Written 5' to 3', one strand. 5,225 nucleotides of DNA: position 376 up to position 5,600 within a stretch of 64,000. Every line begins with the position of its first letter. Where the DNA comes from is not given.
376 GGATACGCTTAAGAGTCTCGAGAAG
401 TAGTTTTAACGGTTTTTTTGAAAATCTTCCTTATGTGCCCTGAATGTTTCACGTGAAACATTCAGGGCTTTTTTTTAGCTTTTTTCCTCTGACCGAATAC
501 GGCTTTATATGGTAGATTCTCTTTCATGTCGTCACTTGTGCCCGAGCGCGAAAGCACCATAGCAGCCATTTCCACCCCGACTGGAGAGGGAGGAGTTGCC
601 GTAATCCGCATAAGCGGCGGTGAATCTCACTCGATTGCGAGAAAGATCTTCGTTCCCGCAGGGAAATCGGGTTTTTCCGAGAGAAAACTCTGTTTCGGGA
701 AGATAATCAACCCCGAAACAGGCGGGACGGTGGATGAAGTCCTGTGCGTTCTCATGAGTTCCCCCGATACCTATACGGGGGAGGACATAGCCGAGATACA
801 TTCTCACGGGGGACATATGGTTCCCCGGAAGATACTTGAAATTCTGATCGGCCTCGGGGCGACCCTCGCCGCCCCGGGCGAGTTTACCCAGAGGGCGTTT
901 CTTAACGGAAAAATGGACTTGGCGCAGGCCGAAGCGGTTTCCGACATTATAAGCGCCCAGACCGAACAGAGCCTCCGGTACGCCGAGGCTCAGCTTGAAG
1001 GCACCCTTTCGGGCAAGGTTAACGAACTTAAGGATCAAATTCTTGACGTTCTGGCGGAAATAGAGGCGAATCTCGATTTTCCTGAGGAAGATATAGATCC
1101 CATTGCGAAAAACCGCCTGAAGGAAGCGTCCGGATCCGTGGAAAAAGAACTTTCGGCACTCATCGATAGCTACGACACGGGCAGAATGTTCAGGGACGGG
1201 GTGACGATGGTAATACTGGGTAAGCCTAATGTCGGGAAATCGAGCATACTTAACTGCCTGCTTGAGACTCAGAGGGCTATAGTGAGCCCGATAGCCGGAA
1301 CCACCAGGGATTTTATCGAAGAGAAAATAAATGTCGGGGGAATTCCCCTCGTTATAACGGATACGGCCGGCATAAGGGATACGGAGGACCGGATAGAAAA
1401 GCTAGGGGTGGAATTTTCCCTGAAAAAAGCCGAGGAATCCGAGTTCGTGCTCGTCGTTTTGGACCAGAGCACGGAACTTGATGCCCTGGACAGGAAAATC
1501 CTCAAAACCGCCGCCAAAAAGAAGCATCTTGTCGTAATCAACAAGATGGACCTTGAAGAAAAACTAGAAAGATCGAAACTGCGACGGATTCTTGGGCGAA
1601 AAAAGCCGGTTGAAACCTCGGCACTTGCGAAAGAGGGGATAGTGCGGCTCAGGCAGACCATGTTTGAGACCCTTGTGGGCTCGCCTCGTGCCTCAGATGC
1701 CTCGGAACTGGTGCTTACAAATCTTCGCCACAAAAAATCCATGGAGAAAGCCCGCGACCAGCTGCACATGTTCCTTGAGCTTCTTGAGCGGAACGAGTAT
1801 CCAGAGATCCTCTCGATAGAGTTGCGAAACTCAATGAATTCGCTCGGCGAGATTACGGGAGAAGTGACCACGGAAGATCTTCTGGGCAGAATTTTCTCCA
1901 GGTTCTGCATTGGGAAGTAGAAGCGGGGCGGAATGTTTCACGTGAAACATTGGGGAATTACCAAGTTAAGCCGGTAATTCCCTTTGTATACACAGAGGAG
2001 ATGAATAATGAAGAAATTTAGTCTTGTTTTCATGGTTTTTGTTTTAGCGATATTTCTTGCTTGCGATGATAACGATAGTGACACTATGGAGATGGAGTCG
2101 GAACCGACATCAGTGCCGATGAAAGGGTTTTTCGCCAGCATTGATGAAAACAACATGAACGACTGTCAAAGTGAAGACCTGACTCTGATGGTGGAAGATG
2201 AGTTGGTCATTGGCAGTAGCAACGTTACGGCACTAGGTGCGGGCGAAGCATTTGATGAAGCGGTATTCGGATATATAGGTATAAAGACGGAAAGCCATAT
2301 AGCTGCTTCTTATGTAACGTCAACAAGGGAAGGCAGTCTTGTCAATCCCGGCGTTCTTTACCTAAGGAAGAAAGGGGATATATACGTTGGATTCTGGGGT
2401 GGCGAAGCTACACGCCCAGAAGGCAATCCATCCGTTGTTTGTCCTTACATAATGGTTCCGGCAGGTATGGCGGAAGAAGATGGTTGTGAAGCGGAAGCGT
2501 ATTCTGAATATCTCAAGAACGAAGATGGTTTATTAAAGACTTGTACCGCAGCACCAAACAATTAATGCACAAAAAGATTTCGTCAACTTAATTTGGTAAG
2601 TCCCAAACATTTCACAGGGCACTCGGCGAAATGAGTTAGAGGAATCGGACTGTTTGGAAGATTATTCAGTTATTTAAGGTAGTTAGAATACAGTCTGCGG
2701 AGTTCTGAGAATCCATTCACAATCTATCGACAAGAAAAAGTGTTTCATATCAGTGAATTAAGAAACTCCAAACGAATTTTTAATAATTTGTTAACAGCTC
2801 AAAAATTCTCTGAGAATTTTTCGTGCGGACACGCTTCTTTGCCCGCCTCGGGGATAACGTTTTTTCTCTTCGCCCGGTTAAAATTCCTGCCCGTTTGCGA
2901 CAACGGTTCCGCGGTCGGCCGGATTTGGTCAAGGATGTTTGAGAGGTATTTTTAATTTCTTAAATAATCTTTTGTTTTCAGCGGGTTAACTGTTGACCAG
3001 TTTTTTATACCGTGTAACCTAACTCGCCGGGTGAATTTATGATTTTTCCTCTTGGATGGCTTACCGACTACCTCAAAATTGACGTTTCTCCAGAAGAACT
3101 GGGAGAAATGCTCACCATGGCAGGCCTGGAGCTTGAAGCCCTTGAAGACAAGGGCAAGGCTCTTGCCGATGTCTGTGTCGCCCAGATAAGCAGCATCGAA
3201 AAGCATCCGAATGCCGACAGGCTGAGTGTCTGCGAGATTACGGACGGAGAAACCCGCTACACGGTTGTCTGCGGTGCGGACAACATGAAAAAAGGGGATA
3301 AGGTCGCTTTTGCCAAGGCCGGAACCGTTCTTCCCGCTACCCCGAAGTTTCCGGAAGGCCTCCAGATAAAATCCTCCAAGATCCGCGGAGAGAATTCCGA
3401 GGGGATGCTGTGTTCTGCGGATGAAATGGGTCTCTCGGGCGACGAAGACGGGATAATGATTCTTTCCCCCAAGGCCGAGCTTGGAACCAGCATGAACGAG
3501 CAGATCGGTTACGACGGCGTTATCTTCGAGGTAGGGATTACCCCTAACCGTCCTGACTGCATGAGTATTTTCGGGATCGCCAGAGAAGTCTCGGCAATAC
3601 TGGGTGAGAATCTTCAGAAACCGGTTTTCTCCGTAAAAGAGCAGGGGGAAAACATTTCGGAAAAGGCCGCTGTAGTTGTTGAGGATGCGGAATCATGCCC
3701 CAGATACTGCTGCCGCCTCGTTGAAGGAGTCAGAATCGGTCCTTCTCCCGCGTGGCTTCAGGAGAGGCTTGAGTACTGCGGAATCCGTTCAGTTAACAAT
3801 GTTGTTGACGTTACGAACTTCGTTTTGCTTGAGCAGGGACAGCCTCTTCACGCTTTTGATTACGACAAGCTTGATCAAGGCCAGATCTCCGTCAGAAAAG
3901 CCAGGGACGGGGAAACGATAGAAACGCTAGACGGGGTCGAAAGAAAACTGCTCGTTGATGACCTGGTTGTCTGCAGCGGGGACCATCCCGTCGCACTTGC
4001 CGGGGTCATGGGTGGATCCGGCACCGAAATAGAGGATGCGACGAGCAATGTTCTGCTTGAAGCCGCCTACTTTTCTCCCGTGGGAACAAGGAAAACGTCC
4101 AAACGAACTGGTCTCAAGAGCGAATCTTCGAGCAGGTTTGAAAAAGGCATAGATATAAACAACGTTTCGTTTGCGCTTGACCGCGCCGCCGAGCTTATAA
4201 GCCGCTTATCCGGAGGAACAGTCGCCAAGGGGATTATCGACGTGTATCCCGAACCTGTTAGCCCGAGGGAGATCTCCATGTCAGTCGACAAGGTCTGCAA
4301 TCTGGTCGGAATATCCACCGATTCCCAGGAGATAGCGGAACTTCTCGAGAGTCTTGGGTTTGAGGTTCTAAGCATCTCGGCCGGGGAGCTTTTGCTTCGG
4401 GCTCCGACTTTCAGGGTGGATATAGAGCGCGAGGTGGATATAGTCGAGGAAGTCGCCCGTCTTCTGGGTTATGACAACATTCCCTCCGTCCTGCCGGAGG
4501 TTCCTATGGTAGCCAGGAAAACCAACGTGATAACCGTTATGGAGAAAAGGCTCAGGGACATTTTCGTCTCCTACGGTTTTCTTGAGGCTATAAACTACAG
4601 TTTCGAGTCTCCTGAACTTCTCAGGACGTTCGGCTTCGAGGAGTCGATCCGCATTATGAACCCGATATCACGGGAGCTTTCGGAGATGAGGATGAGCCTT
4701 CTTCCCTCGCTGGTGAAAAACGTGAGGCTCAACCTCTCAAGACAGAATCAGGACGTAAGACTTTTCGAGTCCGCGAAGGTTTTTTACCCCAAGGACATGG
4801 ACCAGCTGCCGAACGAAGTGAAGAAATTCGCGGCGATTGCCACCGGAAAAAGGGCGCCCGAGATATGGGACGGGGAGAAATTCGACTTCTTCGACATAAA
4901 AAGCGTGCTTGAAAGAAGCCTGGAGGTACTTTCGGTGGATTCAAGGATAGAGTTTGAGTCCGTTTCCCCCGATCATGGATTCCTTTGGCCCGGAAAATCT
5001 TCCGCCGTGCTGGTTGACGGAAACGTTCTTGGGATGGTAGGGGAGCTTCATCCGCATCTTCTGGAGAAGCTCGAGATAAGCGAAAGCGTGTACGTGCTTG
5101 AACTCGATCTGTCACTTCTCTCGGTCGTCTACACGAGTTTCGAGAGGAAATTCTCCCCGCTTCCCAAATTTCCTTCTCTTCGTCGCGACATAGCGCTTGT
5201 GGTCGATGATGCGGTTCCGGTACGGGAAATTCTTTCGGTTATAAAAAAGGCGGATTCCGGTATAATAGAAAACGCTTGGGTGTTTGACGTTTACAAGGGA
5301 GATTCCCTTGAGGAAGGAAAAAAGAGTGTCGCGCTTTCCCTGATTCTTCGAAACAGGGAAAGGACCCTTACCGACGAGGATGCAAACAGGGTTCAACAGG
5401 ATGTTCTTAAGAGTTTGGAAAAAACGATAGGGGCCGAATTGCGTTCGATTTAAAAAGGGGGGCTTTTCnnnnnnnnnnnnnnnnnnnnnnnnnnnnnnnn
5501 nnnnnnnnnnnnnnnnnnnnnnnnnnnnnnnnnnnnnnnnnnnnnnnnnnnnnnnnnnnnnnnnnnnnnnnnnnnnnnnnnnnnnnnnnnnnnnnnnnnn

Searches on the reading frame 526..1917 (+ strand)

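Call 51: search_protein_families(library=pfam, proteins=[window:526-1917:+], max_evalue=0.00001)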
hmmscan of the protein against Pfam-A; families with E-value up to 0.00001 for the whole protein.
window:526-1917:+ (464 aa): 5 families
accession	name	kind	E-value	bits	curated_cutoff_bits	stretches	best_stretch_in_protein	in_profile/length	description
PF12631.12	MnmE_helical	-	5e-59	200.4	40.1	1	132-461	1-211/211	MnmE helical domain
PF10396.14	TrmE_N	-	1.2e-38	132.4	29.8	1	11-129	1-117/117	GTP-binding protein TrmE N-terminus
PF01926.29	MMR_HSR1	-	2.6e-25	89.2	21.9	1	228-340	2-113/113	50S ribosome-binding GTPase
PF02421.24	FeoB_N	-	1.9e-09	37.7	27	1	227-378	2-155/156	Ferrous iron transport protein B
PF03193.22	RsgA_GTPase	-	4.7e-06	27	30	0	225-258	106-139/174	RsgA GTPase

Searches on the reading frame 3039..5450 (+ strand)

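Call 51: search_protein_families(library=pfam, proteins=[window:3039-5450:+], max_evalue=0.00001)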
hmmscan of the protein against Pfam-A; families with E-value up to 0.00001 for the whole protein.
window:3039-5450:+ (804 aa): 5 families
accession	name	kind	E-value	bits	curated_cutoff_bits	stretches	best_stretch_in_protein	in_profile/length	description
PF03483.22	B3_4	-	1.1e-67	227.4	29.3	1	220-392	2-174/174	B3/4 domain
PF17759.6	tRNA_synthFbeta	-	1.8e-59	201.3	22.4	1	481-691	1-214/214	Phenylalanyl tRNA synthetase beta chain CLM domain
PF03147.19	FDX-ACB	-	1.4e-30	106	31.1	1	709-802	1-94/94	Ferredoxin-fold anticodon binding domain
PF03484.21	B5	-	3.1e-21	75.8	28.6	1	412-478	1-67/67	tRNA synthetase B5 domain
PF01588.26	tRNA_bind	-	2.8e-20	72.7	27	1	46-150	2-95/96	Putative tRNA binding domain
